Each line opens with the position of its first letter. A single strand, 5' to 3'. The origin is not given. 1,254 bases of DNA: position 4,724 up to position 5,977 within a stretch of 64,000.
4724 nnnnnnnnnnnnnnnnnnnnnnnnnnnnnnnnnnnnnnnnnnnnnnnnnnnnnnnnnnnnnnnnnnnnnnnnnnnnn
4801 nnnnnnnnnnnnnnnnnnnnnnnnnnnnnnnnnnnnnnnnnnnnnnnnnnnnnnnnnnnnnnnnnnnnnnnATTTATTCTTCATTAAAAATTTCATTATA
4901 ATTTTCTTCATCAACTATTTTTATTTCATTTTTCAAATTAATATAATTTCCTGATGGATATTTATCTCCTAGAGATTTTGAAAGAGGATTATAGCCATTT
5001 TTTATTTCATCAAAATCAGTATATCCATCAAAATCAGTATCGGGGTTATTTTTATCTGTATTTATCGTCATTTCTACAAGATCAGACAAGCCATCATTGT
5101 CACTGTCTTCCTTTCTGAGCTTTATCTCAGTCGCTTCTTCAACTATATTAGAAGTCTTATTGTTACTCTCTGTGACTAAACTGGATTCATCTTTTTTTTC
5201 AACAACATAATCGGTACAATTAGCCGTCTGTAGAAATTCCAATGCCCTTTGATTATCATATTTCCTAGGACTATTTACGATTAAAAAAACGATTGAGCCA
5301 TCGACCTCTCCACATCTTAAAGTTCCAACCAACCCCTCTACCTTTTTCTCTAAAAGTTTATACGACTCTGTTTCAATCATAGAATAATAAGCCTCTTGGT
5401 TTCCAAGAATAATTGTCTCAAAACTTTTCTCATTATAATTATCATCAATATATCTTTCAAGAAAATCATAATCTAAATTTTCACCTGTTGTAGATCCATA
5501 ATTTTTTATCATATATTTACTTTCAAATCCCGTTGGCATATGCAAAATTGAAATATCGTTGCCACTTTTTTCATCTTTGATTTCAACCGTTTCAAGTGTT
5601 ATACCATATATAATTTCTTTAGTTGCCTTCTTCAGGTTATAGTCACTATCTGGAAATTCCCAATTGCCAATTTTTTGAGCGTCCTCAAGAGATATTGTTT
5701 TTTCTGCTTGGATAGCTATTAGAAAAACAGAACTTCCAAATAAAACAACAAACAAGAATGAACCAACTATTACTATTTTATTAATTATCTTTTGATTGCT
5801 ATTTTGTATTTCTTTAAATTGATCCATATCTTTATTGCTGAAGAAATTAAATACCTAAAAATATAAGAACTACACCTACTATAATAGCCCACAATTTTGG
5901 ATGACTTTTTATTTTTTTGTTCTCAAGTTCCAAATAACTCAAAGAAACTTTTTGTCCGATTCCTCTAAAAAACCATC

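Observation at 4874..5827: Shared C-terminal module D-x-D-x-DG-x-x-D...KNGYNPL(G/S) on three otherwise unrelated secreted proteins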

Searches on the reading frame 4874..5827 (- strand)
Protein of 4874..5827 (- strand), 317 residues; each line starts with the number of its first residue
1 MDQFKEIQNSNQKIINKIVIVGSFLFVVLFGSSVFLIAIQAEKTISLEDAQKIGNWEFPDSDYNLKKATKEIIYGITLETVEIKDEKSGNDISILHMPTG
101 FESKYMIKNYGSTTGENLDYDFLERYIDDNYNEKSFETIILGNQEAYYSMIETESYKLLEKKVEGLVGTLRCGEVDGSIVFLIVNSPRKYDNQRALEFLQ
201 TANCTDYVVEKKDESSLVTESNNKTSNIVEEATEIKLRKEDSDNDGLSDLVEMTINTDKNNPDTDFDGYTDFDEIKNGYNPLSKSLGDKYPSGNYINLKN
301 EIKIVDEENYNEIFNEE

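Call 3: search_protein_families(library=pfam, proteins=[window:4874-5827:-], max_evalue=1)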
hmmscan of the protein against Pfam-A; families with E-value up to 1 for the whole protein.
window:4874-5827:- (317 aa): 3 families
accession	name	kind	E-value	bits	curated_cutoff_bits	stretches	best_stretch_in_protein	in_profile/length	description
PF18884.5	TSP3_bac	-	4.4e-07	30.1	25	1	241-258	1-18/22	Bacterial TSP3 repeat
PF05825.17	PSP94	-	0.14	13.2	22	1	184-214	53-83/94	Beta-microseminoprotein (PSP-94)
PF10149.14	TM231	-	0.17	11.5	23.2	1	216-258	79-125/301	Transmembrane protein 231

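Call 8: find_homologous_proteins(query=window:4874-5827:-)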
Query window:4874-5827:- (317 aa): 159 proteins with E <= 0.001 among 1807 candidates; the best 120 are listed.
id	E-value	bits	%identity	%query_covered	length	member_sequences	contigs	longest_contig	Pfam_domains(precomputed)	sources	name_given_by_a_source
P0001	7.2e-201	684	100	100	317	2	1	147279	PF18884.6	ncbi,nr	ncbi:MAG: thrombospondin type 3 repeat-containing protein [Patescibacteria group bacterium]|nr:throm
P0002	1.3e-136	473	61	99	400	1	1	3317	PF18884.6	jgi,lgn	-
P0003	9.4e-76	273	48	100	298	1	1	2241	-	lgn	-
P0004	3.2e-69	252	49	87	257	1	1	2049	-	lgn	-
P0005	1.8e-48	184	38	99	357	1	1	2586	PF18884.6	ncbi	-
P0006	5.9e-48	182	34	99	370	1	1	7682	PF18884.6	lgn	-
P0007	2.6e-47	180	38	99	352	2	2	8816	PF18884.6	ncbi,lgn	ncbi:MAG: hypothetical protein WA063_02980 [Minisyncoccia bacterium]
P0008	1.2e-27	115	33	94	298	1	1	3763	PF18884.6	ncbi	-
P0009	7.2e-27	113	34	86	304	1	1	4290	PF18884.6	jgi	jgi:hypothetical protein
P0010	1.4e-25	109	30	93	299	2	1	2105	-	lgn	-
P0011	2.2e-23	101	31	94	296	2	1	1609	PF18884.6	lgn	-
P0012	1.7e-21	95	31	94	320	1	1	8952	PF18884.6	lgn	-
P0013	1.3e-20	92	61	12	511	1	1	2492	PF18884.6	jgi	jgi:hypothetical protein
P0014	1.4e-19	89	61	13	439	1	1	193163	PF04203.19,PF18884.6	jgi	jgi:LPXTG-site transpeptidase (sortase) family protein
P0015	5.1e-17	80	59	15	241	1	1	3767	PF18884.6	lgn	-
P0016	5.9e-17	80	67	14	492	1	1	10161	PF18884.6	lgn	-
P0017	8.0e-17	80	57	15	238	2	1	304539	PF18884.6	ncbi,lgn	-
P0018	9.0e-17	80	53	19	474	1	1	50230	PF18884.6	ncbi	ncbi:MAG: hypothetical protein ABIH38_00650 [Patescibacteria group bacterium]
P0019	5.9e-16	77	57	16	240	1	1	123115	PF18884.6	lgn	-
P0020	7.9e-16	77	74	13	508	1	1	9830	PF18884.6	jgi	-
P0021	1.3e-15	76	59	15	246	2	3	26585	PF18884.6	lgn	-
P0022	2.6e-15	75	58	14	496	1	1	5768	PF18884.6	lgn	-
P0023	5.5e-15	74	70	14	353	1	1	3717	PF18884.6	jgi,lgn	jgi:hypothetical protein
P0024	6.0e-15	74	55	15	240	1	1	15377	PF18884.6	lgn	-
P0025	1.9e-14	72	65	16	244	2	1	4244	PF18884.6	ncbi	-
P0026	2.1e-14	72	52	14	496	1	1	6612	PF18884.6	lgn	-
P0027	4.2e-14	71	67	16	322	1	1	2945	PF18884.6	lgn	-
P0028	6.4e-14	70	55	15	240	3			PF18884.6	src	-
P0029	1.1e-13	70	62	15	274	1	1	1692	PF18884.6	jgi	jgi:hypothetical protein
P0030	2.6e-13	68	63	16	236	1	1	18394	PF18884.6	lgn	-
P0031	8.1e-13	67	65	16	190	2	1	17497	PF18884.6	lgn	-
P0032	9.6e-13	66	63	16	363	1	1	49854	PF18884.6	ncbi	-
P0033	1.6e-12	66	54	15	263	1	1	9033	PF03734.20,PF18884.6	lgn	-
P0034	2.1e-12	65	34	33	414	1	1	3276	PF18884.6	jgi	-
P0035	2.4e-12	65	61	16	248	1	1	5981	PF18884.6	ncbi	-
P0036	5.5e-12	64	59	15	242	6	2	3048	PF03734.20,PF18884.6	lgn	-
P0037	6.6e-12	64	63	16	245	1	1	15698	PF18884.6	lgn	-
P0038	1.4e-11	63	48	23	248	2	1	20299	PF03734.20,PF18884.6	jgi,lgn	jgi:hypothetical protein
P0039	2.1e-11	62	60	15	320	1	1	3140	PF18884.6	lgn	-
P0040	3.4e-11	61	63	16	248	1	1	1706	PF18884.6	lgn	-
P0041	3.5e-11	61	56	14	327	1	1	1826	PF18884.6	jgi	jgi:hypothetical protein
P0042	3.5e-11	61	57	18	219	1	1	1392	PF18884.6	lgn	-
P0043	4.2e-11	61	63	16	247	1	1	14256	PF18884.6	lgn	-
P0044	7.9e-11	60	65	17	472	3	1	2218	PF18884.6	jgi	-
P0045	7.9e-11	60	67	14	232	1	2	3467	PF03734.20,PF18884.6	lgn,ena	-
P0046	1.4e-10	59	35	18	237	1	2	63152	PF03734.20,PF18884.6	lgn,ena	-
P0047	2.3e-10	59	63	16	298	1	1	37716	PF18884.6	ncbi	-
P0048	3.8e-10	58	59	18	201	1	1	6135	PF18884.6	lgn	-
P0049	4.3e-10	58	65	17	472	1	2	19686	PF18884.6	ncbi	-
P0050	6.2e-10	57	65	16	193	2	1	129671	PF18884.6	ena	-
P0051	9.3e-10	57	62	16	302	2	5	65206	PF18884.6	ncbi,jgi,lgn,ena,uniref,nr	ncbi:hypothetical protein COV49_02600 [Candidatus Falkowbacteria bacterium CG11_big_fil_rev_8_21_14_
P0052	9.4e-10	57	67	16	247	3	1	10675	PF18884.6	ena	-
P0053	9.5e-10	57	59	11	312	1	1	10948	PF13405.13,PF00036.39,PF18884.6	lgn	-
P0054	1.4e-9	56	48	26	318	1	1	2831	PF18884.6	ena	-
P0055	1.4e-9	56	41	24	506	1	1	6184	PF18884.6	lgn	-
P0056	8.4e-9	54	58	16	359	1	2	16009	PF18884.6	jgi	jgi:hypothetical protein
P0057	9.3e-9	53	49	22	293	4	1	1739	PF18884.6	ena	-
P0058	1.7e-8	52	56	13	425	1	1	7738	PF04203.19,PF18884.6,PF03495.20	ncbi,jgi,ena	-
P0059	2.8e-8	52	57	15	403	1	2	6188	PF18884.6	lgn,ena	-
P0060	3.2e-8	52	56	13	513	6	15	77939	PF18884.6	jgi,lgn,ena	-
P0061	3.2e-8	52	67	13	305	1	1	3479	PF18884.6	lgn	-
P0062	8.2e-8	50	45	15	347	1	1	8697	PF18884.6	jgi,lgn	jgi:hypothetical protein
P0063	8.6e-8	50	44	26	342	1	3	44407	PF18884.6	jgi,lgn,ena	-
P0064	1.1e-7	50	50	18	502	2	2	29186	PF18884.6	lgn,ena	-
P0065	1.2e-7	50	47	23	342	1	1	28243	PF18884.6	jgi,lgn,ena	-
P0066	1.3e-7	50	45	24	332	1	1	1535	PF18884.6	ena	-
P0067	1.4e-7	49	53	18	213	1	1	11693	PF18884.6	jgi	-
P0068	2.2e-7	49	45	21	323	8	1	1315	PF18884.6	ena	-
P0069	2.2e-7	49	36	26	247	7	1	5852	PF18884.6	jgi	-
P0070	2.3e-7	49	56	16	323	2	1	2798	PF18884.6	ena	-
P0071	2.9e-7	48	44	22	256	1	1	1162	PF18884.6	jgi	jgi:hypothetical protein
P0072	3.0e-7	48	44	26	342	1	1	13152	PF18884.6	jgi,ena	-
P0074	3.3e-7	48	55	18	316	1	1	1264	PF18884.6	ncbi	-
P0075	3.3e-7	48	46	25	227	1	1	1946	PF18884.6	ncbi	-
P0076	3.5e-7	48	44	9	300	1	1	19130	PF18884.6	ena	-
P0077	5.1e-7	48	57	9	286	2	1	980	PF18884.6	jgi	jgi:hypothetical protein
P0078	6.0e-7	47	62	15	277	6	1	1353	PF18884.6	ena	-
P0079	6.3e-7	47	44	26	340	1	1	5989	PF18884.6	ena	-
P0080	7.2e-7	47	64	15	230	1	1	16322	PF18884.6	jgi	jgi:hypothetical protein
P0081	7.4e-7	47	39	33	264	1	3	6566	PF18884.6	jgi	jgi:hypothetical protein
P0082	8.1e-7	47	44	24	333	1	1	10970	PF18884.6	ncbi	-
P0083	8.7e-7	47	43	26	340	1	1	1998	PF18884.6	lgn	-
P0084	8.8e-7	47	57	17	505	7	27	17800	PF18884.6,PF19077.7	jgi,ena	-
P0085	9.4e-7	47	71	13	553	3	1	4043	PF00581.26,PF18884.6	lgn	-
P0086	1.0e-6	47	54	21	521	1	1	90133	PF18884.6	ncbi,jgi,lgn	jgi:hypothetical protein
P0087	1.1e-6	46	52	16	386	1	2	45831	PF18884.6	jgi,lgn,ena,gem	-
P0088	1.3e-6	46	61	14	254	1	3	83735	PF18884.6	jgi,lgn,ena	jgi:hypothetical protein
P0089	1.5e-6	46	69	13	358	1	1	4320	PF18884.6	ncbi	-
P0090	1.5e-6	46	69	14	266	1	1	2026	PF18884.6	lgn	-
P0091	1.6e-6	46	55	20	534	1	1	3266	PF23951.2,PF18884.6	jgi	-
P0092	1.6e-6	46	68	13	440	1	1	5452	PF18884.6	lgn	-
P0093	1.9e-6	46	63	13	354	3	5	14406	PF18884.6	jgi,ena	-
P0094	2.0e-6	46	59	14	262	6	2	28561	PF18884.6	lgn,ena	-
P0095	2.1e-6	46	71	13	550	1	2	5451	PF00581.26,PF18884.6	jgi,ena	-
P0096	2.4e-6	45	57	14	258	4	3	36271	PF18884.6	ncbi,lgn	-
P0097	2.6e-6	45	41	26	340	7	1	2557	PF18884.6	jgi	-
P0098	2.7e-6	45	47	24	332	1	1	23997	PF18884.6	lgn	-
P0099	2.8e-6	45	71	13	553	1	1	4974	PF00581.26,PF18884.6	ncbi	-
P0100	3.1e-6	45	44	22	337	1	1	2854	PF18884.6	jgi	jgi:hypothetical protein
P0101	3.2e-6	45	47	24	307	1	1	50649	PF18884.6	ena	-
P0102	3.2e-6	45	55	16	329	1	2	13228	PF18884.6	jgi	jgi:hypothetical protein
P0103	3.3e-6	45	65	13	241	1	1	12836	PF18884.6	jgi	-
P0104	3.5e-6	45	74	13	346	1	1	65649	PF18884.6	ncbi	-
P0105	3.5e-6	45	55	17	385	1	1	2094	PF18884.6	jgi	-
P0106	3.9e-6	45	65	14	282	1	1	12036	PF18884.6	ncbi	-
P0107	4.2e-6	45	54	17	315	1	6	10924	PF18884.6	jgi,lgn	-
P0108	4.3e-6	45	61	14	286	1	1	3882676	PF18884.6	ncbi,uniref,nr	ncbi:thrombospondin type 3 repeat-containing protein [Tichowtungia aerotolerans]|uniref:Uncharacteri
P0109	4.4e-6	45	48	15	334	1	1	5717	PF18884.6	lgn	-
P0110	4.6e-6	45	44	24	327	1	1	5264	PF18884.6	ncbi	-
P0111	7.4e-6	44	67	13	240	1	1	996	PF18884.6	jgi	jgi:hypothetical protein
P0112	8.0e-6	44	67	13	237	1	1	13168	PF18884.6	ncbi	-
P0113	1.0e-5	43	41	26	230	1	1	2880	PF18884.6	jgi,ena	-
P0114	1.1e-5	43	40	26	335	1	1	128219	PF18884.6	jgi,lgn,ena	-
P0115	1.1e-5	43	68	13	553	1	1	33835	PF00581.26,PF18884.6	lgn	-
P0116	1.2e-5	43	46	20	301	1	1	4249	PF18884.6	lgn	-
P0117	1.2e-5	43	71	13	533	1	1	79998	PF18884.6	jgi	jgi:hypothetical protein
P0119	1.3e-5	43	42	23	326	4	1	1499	PF18884.6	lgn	-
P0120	1.3e-5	43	71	13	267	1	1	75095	PF18884.6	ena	-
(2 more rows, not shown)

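Call 11: search_protein_families(library=ncbifam, proteins=[window:4874-5827:-], max_evalue=0.1)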
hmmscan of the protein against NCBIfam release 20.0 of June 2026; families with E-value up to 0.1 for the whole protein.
window:4874-5827:- (317 aa): 2 families
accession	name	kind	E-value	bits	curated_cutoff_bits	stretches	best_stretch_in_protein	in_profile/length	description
NF033765.2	gliding_CglD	equivalog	1.7e-05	22.9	400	1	219-278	185-244/1124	adventurous gliding motility lipoprotein CglD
NF047639.1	throspo3_MtsD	equivalog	0.00086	17.5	800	1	203-303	420-522/651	cell-cell cohesion protein MtsD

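Call 22: find_encoding_contigs(protein=P0007, flank=10000, max_places=2)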
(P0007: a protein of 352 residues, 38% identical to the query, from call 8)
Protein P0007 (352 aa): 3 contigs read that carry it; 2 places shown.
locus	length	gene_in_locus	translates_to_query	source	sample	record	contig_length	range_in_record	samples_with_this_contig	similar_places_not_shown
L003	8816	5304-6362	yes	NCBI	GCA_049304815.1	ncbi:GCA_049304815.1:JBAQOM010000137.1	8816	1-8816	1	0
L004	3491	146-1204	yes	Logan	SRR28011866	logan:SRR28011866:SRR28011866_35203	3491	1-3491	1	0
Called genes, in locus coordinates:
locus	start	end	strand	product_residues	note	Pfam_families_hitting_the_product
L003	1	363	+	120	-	PF01435:Peptidase_M48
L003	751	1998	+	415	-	PF00515:TPR_1 (faint), PF07719:TPR_2 (faint), PF13176:TPR_7 (faint), PF13181:TPR_8 (faint), PF13414:TPR_11 (weak), PF13432:TPR_16, PF14559:TPR_19 (weak), PF13414:TPR_11 (weak), +5 more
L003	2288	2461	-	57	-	-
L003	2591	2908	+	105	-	PF21956:DUF6922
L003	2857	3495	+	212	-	PF08843:AbiEii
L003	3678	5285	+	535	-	PF01435:Peptidase_M48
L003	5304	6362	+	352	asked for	PF18884:TSP3_bac (faint)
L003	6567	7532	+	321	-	PF01435:Peptidase_M48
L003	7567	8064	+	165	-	PF18884:TSP3_bac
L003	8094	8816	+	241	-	PF07690:MFS_1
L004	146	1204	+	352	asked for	PF18884:TSP3_bac (faint)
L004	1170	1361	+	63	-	-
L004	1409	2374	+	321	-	PF01435:Peptidase_M48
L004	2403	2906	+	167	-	PF18884:TSP3_bac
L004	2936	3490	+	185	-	?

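Call 23: find_encoding_contigs(protein=P0012, flank=10000, max_places=2)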
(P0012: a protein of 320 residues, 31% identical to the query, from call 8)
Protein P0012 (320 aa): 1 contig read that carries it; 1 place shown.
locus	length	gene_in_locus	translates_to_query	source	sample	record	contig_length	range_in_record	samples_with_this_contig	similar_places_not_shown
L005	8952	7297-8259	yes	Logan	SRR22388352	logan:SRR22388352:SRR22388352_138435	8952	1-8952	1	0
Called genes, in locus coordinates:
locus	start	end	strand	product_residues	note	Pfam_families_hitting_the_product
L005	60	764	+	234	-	PF01590:GAF, PF13185:GAF_2, PF13492:GAF_3, PF03861:ANTAR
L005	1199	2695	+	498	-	PF03951:Gln-synt_N, PF00120:Gln-synt_C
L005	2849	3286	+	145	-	PF02367:TsaE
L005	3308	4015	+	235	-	PF01871:AMMECR1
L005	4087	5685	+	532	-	PF01435:Peptidase_M48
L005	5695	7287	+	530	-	PF18884:TSP3_bac (weak), PF02230:Abhydrolase_2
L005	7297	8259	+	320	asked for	PF18884:TSP3_bac (faint)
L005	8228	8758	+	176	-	-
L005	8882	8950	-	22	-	?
